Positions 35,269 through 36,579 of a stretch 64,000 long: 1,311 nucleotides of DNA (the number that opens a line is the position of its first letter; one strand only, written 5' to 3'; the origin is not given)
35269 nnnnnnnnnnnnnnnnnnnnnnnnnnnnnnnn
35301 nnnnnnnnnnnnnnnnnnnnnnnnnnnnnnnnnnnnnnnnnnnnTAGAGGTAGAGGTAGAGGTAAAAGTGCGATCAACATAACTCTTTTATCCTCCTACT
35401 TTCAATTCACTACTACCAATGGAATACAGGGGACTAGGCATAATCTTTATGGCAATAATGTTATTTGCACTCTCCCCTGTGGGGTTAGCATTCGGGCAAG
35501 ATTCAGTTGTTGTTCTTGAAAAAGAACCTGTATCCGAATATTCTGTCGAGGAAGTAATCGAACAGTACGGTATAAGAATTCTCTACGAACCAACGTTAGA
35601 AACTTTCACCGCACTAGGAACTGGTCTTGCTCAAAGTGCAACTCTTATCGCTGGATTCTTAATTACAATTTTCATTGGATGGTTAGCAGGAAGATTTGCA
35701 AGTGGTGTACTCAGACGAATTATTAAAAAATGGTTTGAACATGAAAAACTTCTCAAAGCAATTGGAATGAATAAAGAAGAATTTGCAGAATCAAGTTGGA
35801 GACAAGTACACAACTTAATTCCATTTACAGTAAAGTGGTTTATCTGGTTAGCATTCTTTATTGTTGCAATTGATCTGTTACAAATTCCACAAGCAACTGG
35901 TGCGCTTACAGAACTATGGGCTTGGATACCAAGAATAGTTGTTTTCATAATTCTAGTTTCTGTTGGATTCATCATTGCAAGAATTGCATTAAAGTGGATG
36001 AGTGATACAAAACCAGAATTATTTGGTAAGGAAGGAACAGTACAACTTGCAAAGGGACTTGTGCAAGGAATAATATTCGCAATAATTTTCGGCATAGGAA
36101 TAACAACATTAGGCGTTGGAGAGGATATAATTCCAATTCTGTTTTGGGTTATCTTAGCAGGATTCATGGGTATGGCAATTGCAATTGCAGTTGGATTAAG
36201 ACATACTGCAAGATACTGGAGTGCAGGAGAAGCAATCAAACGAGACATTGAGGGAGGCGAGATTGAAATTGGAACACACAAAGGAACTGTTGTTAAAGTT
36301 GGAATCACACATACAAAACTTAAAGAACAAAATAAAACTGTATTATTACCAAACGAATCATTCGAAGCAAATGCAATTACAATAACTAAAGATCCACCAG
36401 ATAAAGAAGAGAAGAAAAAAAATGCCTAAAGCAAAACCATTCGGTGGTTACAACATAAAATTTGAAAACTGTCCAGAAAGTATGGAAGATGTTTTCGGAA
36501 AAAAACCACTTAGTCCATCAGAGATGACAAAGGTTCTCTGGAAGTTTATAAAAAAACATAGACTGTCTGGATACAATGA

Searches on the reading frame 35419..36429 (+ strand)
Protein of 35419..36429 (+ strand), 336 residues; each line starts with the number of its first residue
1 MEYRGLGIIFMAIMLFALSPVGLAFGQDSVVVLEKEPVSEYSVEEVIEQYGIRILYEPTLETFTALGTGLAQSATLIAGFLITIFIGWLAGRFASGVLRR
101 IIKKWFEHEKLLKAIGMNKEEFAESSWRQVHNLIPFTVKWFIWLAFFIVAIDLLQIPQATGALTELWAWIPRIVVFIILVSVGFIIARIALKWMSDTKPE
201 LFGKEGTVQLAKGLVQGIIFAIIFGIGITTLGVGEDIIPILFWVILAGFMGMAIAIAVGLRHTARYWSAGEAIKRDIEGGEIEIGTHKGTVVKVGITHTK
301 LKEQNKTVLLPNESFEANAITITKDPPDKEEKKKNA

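Call 14: search_protein_families(library=pfam, proteins=[window:35419-36429:+], max_evalue=0.001)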
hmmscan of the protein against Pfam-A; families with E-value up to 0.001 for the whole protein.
window:35419-36429:+ (336 aa): 2 families
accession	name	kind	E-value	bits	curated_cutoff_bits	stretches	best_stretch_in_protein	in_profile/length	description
PF05552.17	MS_channel_1st_1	-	8e-06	26.1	22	1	160-194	4-38/50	Mechanosensitive ion channel, conserved TM helix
PF00924.24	MS_channel_2nd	-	0.00015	22.2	20.2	1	282-320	24-63/68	Mechanosensitive ion channel, beta-domain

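Call 113: search_protein_families(library=ncbifam, proteins=[window:35419-36426:+], max_evalue=0.01)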
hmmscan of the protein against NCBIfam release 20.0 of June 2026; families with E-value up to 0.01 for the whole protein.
window:35419-36426:+ (336 aa): 1 family
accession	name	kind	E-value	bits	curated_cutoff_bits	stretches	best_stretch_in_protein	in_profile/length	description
NF033912.1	msc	subfamily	7.4e-11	41.9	100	1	76-260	185-359/365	mechanosensitive ion channel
